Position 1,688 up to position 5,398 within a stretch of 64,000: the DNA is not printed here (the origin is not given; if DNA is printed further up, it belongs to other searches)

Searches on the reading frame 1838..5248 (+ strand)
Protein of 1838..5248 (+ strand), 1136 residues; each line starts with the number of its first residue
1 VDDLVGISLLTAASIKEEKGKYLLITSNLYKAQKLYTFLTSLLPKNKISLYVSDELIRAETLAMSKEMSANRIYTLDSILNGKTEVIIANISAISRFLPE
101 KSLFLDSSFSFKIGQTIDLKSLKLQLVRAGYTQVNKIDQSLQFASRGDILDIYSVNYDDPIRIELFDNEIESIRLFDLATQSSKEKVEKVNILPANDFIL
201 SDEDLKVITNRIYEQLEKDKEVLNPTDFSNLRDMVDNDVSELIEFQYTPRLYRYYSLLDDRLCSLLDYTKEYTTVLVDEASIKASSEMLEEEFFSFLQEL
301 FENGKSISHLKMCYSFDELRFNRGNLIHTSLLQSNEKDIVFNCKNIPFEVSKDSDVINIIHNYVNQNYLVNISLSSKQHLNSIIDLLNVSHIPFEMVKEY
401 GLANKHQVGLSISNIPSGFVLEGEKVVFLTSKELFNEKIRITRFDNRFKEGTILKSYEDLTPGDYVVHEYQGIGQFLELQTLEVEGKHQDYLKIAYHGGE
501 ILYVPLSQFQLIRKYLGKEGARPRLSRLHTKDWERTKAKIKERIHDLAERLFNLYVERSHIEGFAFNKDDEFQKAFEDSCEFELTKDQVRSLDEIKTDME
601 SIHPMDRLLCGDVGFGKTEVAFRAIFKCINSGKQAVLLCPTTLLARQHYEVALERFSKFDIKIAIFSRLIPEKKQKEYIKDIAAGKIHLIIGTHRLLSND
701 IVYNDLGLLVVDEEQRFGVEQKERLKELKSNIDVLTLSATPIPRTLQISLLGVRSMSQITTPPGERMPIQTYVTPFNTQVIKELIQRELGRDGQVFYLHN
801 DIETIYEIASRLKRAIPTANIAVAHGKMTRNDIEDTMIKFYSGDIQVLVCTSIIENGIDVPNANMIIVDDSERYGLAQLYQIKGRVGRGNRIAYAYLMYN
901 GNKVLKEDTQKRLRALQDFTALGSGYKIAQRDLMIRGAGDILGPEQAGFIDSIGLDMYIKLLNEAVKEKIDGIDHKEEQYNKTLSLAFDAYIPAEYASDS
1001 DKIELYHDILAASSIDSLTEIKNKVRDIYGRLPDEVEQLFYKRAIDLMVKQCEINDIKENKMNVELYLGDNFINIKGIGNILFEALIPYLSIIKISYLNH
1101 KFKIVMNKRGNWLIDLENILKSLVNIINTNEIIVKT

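Call 67: search_protein_families(library=pfam, proteins=[window:1838-5248:+], max_evalue=0.00001)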
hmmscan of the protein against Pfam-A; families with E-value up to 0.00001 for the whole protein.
window:1838-5248:+ (1136 aa): 7 families
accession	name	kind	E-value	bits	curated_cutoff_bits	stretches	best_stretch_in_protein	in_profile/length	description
PF00270.35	DEAD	-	2.1e-25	89.8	26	1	604-746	14-164/167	DEAD/DEAH box helicase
PF17757.6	UvrB_inter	-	6.1e-25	87.6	22.9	1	110-198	2-91/91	UvrB interaction domain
PF00271.37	Helicase_C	-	1.8e-21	76.9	23.5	1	781-889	6-109/110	Helicase conserved C-terminal domain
PF02559.22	CarD_TRCF_RID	-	7.4e-19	68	23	1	460-516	1-57/57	CarD-like/TRCF RID domain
PF03461.20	TRCF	-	7.3e-15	55.5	25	1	986-1070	1-86/95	TRCF domain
PF04851.21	ResIII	-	6.6e-09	36.3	22.5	1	582-741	2-162/164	Type III restriction enzyme, res subunit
PF22590.2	Cas3-like_C_2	-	7.4e-06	26.6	27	0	793-890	3-105/106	CRISPR-associated nuclease/helicase Cas3, C-terminal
